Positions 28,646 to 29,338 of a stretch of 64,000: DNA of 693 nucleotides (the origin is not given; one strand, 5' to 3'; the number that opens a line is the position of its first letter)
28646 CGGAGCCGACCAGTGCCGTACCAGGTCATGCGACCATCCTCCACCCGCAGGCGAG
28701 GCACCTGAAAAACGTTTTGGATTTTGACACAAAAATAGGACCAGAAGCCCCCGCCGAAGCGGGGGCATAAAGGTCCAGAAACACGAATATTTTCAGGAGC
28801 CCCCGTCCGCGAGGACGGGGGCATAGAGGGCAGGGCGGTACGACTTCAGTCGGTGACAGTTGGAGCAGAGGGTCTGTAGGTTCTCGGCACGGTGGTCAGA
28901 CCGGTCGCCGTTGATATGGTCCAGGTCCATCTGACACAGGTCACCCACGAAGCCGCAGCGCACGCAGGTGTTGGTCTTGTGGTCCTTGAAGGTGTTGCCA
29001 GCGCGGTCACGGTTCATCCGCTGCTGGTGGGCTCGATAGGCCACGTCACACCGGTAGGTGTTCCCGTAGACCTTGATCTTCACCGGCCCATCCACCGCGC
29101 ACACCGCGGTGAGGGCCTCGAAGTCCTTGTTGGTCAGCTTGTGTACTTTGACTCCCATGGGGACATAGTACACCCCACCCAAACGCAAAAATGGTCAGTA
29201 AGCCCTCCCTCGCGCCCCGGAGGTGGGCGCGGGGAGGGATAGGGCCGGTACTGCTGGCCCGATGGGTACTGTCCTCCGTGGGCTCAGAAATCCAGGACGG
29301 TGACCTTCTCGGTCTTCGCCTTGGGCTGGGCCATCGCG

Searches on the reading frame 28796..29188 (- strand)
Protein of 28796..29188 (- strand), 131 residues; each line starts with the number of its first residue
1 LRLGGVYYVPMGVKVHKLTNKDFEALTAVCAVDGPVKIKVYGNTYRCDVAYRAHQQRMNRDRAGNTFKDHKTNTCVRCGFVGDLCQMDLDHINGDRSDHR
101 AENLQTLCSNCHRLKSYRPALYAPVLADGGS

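Call 98: search_protein_families(library=pfam, max_evalue=0.01, proteins=[window:28796-29188:-])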
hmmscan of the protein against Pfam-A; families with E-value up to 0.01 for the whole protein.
window:28796-29188:- (131 aa): 2 families
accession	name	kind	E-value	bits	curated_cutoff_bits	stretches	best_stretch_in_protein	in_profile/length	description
PF01844.29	HNH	-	7.7e-06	26.4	21.4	1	75-117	1-46/47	HNH endonuclease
PF13392.12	HNH_3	-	8.3e-05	22.6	24.8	1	86-105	18-37/46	HNH endonuclease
